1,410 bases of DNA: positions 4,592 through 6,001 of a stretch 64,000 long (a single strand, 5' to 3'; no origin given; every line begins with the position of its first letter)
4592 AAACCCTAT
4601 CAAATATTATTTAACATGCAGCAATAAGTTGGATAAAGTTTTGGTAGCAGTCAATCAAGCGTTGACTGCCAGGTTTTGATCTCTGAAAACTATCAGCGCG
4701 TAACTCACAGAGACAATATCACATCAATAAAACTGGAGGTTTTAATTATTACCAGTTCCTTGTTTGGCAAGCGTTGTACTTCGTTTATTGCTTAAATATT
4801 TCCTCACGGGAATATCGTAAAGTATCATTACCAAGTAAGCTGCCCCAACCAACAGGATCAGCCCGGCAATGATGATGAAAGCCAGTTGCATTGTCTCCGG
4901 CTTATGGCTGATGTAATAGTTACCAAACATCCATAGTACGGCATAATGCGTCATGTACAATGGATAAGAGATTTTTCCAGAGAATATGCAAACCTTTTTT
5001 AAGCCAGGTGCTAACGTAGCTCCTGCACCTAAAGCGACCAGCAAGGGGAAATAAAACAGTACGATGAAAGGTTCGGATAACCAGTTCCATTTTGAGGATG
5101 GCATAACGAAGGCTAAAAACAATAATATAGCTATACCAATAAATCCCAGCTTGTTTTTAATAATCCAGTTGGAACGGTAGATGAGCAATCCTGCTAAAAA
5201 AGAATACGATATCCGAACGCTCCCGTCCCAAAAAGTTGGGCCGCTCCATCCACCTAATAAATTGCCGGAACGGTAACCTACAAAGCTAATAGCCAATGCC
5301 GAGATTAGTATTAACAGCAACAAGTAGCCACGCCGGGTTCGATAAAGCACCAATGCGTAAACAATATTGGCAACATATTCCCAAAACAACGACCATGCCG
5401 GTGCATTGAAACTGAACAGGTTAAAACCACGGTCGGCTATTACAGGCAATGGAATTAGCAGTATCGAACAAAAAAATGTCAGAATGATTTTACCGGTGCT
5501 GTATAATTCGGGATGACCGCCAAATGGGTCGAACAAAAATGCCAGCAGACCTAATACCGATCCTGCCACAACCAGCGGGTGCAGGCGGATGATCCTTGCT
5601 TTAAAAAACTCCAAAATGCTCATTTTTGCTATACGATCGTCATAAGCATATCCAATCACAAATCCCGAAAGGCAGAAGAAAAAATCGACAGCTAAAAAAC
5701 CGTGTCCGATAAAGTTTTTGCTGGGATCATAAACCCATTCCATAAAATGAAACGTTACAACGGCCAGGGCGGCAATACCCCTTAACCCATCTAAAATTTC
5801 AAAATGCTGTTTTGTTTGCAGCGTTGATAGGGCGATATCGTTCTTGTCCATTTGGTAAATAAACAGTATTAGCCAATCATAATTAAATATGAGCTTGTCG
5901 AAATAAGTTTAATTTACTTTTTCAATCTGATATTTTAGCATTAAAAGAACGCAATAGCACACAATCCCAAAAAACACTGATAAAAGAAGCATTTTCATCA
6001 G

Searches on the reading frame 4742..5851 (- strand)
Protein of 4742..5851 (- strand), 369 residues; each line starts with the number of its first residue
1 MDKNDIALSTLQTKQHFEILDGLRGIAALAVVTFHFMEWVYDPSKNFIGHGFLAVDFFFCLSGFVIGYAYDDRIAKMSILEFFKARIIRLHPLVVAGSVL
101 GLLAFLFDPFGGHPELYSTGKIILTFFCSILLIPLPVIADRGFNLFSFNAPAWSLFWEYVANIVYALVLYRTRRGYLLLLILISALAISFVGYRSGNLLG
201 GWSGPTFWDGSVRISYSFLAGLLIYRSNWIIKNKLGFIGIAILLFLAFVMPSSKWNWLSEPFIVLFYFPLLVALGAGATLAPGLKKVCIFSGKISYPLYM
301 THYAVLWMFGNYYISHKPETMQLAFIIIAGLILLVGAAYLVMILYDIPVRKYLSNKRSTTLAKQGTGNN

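Call 44: search_protein_families(library=pfam, proteins=[window:4742-5851:-], max_evalue=0.01)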
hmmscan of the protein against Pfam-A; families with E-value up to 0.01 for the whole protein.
window:4742-5851:- (369 aa): 1 family
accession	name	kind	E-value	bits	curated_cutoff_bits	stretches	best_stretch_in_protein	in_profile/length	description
PF01757.29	Acyl_transf_3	-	2.2e-27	96.4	31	1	20-338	4-322/326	Acyltransferase domain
